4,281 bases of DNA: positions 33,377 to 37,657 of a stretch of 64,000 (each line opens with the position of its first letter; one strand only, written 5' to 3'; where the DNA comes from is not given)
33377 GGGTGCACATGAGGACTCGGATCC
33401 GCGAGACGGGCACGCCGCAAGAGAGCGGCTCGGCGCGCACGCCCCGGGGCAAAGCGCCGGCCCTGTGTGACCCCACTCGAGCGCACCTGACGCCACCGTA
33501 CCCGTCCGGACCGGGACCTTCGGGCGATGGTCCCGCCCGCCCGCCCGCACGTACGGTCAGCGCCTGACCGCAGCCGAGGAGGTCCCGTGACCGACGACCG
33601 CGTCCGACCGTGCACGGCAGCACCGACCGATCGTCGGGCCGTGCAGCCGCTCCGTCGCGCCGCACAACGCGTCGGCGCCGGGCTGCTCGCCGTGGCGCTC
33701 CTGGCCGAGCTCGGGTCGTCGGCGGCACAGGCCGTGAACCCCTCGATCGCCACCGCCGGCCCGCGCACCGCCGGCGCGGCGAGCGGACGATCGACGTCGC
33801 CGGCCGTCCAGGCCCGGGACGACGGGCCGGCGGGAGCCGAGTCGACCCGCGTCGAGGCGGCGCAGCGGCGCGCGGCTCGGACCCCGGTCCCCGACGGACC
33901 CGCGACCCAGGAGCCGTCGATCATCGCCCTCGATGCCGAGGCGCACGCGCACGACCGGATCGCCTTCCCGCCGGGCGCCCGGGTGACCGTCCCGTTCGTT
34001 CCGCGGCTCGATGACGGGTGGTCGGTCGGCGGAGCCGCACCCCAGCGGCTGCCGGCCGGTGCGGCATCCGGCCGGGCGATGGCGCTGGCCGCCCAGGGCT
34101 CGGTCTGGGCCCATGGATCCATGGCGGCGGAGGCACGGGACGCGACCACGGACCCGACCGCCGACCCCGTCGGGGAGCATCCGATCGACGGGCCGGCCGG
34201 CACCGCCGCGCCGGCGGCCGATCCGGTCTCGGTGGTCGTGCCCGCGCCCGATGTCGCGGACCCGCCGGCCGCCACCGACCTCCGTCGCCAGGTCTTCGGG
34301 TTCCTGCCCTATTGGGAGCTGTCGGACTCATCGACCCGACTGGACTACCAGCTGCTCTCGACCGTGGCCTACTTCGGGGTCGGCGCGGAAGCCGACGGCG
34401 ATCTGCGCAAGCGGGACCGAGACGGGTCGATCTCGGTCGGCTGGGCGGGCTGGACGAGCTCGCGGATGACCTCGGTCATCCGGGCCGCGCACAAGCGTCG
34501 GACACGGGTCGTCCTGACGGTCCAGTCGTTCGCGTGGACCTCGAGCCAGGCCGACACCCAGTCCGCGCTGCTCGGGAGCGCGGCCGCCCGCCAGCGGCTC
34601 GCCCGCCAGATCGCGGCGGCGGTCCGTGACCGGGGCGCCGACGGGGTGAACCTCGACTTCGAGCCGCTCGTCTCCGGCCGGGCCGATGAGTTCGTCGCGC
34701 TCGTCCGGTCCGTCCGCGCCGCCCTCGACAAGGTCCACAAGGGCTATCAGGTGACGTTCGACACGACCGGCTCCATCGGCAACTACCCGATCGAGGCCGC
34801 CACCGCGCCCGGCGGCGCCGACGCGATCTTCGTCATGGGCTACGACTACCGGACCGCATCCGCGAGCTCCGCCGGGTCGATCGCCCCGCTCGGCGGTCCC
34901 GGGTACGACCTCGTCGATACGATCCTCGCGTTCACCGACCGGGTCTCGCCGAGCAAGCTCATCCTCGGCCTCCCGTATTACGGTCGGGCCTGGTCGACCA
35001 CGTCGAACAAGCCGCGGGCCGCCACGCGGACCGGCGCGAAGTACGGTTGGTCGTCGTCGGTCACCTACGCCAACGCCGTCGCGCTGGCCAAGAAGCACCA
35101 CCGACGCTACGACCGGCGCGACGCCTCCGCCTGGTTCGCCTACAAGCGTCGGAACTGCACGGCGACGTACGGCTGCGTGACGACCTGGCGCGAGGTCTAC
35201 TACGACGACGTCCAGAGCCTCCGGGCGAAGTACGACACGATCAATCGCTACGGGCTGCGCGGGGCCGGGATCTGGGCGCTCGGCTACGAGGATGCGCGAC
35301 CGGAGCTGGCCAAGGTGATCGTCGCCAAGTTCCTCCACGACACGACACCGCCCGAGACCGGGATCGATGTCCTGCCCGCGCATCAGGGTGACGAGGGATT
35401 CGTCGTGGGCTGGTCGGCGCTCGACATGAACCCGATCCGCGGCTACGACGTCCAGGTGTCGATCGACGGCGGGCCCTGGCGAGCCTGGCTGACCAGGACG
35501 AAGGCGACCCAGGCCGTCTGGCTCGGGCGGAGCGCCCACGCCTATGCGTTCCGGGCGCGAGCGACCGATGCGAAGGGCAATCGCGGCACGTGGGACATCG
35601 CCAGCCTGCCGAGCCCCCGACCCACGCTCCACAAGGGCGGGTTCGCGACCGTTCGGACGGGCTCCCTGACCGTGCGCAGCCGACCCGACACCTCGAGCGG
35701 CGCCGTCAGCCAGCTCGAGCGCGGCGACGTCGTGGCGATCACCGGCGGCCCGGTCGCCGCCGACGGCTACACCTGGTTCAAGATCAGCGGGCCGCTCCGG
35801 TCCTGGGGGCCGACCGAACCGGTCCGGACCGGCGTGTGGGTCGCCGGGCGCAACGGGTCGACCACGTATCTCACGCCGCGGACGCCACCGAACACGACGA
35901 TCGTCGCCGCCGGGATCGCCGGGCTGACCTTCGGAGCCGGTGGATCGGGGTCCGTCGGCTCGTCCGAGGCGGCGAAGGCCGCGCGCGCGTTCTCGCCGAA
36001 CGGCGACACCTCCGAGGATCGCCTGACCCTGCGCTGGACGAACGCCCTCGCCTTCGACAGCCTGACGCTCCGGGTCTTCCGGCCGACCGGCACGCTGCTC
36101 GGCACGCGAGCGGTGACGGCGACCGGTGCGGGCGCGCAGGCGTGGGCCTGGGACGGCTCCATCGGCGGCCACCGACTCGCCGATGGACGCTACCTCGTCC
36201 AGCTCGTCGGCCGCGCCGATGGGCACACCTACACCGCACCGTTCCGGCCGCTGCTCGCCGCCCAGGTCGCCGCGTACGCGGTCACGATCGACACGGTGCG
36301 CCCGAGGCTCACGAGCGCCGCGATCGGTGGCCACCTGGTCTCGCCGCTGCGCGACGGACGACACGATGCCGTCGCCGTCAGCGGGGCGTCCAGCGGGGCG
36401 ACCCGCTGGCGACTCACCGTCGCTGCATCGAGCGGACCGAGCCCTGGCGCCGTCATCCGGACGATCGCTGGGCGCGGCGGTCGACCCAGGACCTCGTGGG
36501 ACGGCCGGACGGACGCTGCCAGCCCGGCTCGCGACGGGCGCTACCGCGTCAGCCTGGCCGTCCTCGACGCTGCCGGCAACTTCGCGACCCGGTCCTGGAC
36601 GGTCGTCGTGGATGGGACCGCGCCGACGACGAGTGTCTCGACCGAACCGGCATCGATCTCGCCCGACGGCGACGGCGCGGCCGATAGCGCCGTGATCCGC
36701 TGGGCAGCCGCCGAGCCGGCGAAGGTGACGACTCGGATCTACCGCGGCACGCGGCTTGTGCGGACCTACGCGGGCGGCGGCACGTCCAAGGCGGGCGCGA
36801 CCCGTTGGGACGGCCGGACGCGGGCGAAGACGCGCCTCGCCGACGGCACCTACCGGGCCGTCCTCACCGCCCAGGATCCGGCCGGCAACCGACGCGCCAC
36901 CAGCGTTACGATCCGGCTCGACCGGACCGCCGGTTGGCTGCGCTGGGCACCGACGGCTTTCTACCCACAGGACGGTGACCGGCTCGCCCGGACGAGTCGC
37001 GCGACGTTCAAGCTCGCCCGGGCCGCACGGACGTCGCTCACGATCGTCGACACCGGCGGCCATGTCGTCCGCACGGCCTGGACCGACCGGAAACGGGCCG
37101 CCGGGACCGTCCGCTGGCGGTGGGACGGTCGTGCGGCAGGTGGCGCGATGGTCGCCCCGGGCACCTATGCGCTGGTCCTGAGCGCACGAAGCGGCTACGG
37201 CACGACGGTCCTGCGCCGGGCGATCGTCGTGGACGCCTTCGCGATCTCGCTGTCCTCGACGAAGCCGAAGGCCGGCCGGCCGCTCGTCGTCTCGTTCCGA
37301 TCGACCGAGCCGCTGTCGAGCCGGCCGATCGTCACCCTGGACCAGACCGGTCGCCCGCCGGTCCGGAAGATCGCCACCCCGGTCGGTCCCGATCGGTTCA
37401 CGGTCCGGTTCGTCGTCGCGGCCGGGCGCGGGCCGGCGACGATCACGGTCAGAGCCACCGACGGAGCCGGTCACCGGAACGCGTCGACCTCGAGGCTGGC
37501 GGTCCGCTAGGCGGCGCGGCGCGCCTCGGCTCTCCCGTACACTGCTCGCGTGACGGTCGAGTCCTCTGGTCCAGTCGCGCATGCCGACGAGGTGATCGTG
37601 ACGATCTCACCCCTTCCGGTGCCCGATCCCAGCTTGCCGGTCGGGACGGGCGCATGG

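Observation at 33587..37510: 1300-aa secreted GH18 hydrolase with a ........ catalytic motif, an SH3b domain and four FlgD-Ig domains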

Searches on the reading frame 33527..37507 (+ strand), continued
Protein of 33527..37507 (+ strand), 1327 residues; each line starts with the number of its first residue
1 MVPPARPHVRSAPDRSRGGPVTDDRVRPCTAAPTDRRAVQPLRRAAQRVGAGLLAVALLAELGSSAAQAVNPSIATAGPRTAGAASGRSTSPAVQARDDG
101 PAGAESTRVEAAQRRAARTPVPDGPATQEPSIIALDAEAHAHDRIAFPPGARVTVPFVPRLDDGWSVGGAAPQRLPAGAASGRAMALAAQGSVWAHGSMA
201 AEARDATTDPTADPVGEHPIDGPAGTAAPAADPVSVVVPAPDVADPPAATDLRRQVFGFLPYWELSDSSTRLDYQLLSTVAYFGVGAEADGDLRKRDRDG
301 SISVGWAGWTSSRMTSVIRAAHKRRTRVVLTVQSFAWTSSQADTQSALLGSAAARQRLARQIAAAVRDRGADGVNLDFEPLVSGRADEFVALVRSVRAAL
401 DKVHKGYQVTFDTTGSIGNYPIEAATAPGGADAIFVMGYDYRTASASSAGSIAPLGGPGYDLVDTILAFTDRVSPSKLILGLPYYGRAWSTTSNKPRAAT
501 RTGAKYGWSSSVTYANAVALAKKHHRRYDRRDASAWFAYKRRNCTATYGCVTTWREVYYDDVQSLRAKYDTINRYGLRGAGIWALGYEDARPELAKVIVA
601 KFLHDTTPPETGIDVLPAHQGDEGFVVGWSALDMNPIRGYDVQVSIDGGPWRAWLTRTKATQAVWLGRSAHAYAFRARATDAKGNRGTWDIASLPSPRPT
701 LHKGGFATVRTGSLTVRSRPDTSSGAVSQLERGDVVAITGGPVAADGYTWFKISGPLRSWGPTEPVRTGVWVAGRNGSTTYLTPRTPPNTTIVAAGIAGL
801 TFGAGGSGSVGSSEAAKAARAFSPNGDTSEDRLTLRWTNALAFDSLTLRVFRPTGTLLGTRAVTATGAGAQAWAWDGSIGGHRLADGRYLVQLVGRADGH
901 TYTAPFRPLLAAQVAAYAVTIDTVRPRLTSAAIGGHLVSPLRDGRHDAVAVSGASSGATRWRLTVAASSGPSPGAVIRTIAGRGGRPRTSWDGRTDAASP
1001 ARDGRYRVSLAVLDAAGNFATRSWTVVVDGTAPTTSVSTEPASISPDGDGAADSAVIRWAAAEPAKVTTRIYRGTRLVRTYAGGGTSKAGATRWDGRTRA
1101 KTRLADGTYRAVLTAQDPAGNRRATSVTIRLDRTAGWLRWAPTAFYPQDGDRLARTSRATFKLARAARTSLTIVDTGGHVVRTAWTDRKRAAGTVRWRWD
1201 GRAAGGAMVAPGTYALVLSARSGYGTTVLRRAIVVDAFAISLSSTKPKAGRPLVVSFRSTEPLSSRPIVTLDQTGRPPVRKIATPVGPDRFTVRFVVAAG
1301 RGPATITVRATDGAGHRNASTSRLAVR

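Call 20: find_encoding_contigs(protein=P0001, flank=10000, max_places=2)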
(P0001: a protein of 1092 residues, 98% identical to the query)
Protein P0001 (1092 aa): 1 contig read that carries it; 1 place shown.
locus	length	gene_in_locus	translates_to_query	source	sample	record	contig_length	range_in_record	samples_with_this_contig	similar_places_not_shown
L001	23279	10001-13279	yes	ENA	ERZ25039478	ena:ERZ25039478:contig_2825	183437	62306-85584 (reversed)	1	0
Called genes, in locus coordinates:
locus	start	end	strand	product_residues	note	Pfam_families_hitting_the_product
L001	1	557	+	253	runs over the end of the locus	PF20582:UPF0758_N, PF04002:RadC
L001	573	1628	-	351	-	PF21959:DUF6923 (faint), PF16819:DUF5074 (faint)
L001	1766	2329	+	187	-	PF02674:Colicin_V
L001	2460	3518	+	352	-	PF06723:MreB_Mbl, PF00022:Actin (faint), PF25216:Volactin (faint), PF11104:PilM_2 (faint), PF00012:HSP70, PF14450:FtsA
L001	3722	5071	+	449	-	PF04085:MreC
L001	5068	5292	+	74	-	-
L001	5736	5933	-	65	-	-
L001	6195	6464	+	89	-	-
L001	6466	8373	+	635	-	PF04321:RmlD_sub_bind, PF00908:dTDP_sugar_isom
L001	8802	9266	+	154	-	-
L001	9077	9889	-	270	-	-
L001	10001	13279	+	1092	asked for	PF00704:Glyco_hydro_18, PF19077:Big_13 (faint), PF13585:CHU_C (faint), PF13860:FlgD_ig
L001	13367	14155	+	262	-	PF00535:Glycos_transf_2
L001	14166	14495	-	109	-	PF17479:DUF3048_C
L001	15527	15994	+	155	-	-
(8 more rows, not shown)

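Call 21: find_encoding_contigs(protein=P0103, flank=10000, max_places=2)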
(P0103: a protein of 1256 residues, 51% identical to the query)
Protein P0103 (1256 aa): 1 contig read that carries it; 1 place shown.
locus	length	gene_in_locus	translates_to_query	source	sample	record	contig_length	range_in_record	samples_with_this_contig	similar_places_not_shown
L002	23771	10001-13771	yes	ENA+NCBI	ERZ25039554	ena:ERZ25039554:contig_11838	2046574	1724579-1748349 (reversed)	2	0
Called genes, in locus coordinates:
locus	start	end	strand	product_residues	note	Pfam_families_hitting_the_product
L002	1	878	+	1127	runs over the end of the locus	-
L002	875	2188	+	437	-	-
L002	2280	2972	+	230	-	PF12773:DZR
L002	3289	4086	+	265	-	PF20582:UPF0758_N, PF04002:RadC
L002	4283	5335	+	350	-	PF06723:MreB_Mbl, PF00022:Actin (faint), PF25216:Volactin (weak), PF11104:PilM_2 (faint), PF00012:HSP70, PF14450:FtsA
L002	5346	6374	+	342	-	-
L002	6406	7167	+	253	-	PF00483:NTP_transferase, PF12804:NTP_transf_3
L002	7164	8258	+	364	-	PF01073:3Beta_HSD (weak), PF01370:Epimerase, PF02719:Polysacc_synt_2 (weak), PF04321:RmlD_sub_bind, PF07993:NAD_binding_4 (weak), PF16363:GDP_Man_Dehyd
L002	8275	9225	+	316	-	PF01370:Epimerase, PF02719:Polysacc_synt_2 (faint), PF04321:RmlD_sub_bind, PF16363:GDP_Man_Dehyd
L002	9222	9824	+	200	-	PF00908:dTDP_sugar_isom, PF14667:Polysacc_synt_C (weak)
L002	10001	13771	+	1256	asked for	PF00704:Glyco_hydro_18, PF08239:SH3_3 (weak), PF13585:CHU_C (faint), PF13860:FlgD_ig (weak)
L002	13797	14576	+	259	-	PF13641:Glyco_tranf_2_3 (faint), PF00535:Glycos_transf_2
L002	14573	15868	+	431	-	PF13439:Glyco_transf_4 (weak), PF13692:Glyco_trans_1_4, PF00534:Glycos_transf_1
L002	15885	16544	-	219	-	PF17479:DUF3048_C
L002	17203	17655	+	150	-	-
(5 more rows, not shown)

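Call 24: find_encoding_contigs(protein=P0094, flank=10000, max_places=1)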
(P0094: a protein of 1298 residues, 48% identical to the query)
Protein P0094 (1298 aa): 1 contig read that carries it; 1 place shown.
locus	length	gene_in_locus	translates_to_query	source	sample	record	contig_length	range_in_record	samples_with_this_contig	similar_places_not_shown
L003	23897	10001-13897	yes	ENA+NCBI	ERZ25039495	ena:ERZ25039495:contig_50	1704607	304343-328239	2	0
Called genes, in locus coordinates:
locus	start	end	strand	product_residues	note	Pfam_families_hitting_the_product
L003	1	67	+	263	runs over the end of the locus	PF20582:UPF0758_N, PF14520:HHH_5 (weak), PF04002:RadC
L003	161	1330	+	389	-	PF00890:FAD_binding_2 (weak), PF01266:DAO, PF01494:FAD_binding_3 (weak)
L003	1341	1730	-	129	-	-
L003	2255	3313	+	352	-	PF06723:MreB_Mbl, PF00022:Actin (faint), PF11104:PilM_2 (faint), PF00012:HSP70, PF14450:FtsA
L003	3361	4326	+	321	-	PF04085:MreC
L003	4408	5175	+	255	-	PF00483:NTP_transferase, PF12804:NTP_transf_3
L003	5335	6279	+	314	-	PF01370:Epimerase, PF04321:RmlD_sub_bind, PF16363:GDP_Man_Dehyd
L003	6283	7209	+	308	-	PF01370:Epimerase, PF02719:Polysacc_synt_2 (faint), PF04321:RmlD_sub_bind, PF16363:GDP_Man_Dehyd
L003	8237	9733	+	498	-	PF13585:CHU_C (faint), PF19077:Big_13 (faint), PF13860:FlgD_ig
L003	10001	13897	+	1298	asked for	PF00704:Glyco_hydro_18, PF19077:Big_13 (faint), PF13585:CHU_C (faint), PF13860:FlgD_ig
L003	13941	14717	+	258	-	PF00535:Glycos_transf_2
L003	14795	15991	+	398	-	PF13439:Glyco_transf_4 (weak), PF20706:GT4-conflict (weak), PF00534:Glycos_transf_1, PF13692:Glyco_trans_1_4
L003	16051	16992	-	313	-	PF11258:DUF3048, PF17479:DUF3048_C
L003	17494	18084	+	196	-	-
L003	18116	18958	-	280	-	PF13304:AAA_21 (faint), PF00005:ABC_tran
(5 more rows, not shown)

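Call 25: find_encoding_contigs(protein=P0005, flank=10000, max_places=1)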
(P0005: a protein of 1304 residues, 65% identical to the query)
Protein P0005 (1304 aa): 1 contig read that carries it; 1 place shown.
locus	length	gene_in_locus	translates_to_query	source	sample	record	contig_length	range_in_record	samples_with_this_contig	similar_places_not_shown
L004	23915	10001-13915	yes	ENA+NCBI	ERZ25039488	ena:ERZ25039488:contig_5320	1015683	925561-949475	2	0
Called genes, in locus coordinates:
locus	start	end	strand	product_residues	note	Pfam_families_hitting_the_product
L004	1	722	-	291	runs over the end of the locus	PF21959:DUF6923 (faint), PF16819:DUF5074 (faint)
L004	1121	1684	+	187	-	PF02674:Colicin_V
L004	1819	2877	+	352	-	PF06723:MreB_Mbl, PF00022:Actin (faint), PF25216:Volactin (faint), PF11104:PilM_2 (faint), PF00012:HSP70, PF14450:FtsA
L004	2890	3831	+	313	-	PF04085:MreC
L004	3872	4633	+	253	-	PF00483:NTP_transferase, PF12804:NTP_transf_3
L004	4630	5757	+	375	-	PF01073:3Beta_HSD, PF01370:Epimerase, PF02719:Polysacc_synt_2 (weak), PF04321:RmlD_sub_bind, PF07993:NAD_binding_4, PF16363:GDP_Man_Dehyd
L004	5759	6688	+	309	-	PF01073:3Beta_HSD (faint), PF01370:Epimerase, PF04321:RmlD_sub_bind, PF07993:NAD_binding_4 (faint), PF16363:GDP_Man_Dehyd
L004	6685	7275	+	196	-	PF00908:dTDP_sugar_isom, PF14667:Polysacc_synt_C (weak)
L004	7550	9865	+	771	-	PF13585:CHU_C (faint), PF13860:FlgD_ig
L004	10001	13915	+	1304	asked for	PF00704:Glyco_hydro_18, PF19077:Big_13 (faint), PF13860:FlgD_ig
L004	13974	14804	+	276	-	PF00535:Glycos_transf_2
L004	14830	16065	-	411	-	PF11258:DUF3048, PF17479:DUF3048_C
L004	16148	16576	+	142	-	-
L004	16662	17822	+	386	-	PF01041:DegT_DnrJ_EryC1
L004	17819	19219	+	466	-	PF13439:Glyco_transf_4 (weak), PF13692:Glyco_trans_1_4 (weak)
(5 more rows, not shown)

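Call 45: search_protein_families(library=pfam, alignment_id=A3, max_evalue=0.001)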
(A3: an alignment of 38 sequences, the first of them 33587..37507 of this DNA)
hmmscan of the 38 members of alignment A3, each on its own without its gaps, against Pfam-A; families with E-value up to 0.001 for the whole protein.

A. member 1, window:33587-37507:+ (1307 aa): 6 families
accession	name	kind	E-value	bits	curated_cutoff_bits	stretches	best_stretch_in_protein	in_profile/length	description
PF00704.34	Glyco_hydro_18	-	5.4e-28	99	29.6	1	252-567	18-316/317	Glycosyl hydrolases family 18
PF13860.13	FlgD_ig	-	1.5e-24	86.2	27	2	1136-1202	9-77/79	FlgD Ig-like domain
PF19077.6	Big_13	-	5.4e-11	43.3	27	1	1072-1112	58-101/102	Bacterial Ig-like domain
PF13585.12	CHU_C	-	1e-08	35.6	27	0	1023-1104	6-81/86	CHU_C Type IX secretion signal domain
PF08239.17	SH3_3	-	4e-05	24.1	27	1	693-734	2-42/54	Bacterial SH3 domain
PF12245.14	Big_3_2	-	0.00022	21.8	23.3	0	964-1009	73-121/122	Bacterial Ig-like domain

B. families by the number of members that match (of 38 scanned): 11 families
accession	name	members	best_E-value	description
PF13860.13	FlgD_ig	38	2e-34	FlgD Ig-like domain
PF00704.34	Glyco_hydro_18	38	3.3e-34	Glycosyl hydrolases family 18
PF13585.12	CHU_C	35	2.8e-13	CHU_C Type IX secretion signal domain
PF19077.6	Big_13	32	2e-11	Bacterial Ig-like domain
PF12245.14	Big_3_2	18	1.4e-06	Bacterial Ig-like domain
PF08239.17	SH3_3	17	5.7e-08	Bacterial SH3 domain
PF23916.1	TIM-barrel_EndoS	9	4.1e-06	Endo-beta-N-acetylglucosaminidase EndoS TIM-barrel domain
PF10029.15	DUF2271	8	1.6e-07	Predicted periplasmic protein (DUF2271)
PF18911.6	PKD_4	2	3.3e-06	PKD domain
PF13750.12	Big_3_3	2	3.4e-06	Bacterial Ig-like domain (group 3)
PF09136.16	Glucodextran_B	1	8e-05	Glucodextranase, domain B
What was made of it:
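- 35642..35917 (+): SH3b-like domain (residues 686-777). Detected in 17/38 orthologues (call 45).
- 35984..37231 (+): Four FlgD-Ig-like beta-sandwiches (residues 800-900, 907-1008, 1015-1111, 1115-1215). Found in 38/38 orthologues (call 45).
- On Bacterial SH3 domain (Pfam PF08239, SH3_3): Detected in 17/38 orthologues at E <= 0.001 (call 45).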

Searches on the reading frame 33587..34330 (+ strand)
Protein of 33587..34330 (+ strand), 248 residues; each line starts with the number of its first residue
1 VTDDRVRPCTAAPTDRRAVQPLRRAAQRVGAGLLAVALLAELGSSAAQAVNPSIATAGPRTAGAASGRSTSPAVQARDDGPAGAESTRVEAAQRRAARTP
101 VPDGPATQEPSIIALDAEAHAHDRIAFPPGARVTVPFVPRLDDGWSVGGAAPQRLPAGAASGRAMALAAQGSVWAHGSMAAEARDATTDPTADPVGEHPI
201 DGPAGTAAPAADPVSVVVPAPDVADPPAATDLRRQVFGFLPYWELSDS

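Call 11: search_protein_families(library=pfam, proteins=[window:33587-34330:+], max_evalue=1)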
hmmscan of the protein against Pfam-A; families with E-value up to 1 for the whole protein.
window:33587-34330:+ (248 aa): 0 families
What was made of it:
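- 33902..34156 (+): Conserved N-terminal segment (residues ~106-190) between two disordered Ala/Pro-rich linkers. Function unknown. No Pfam match (call 11).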
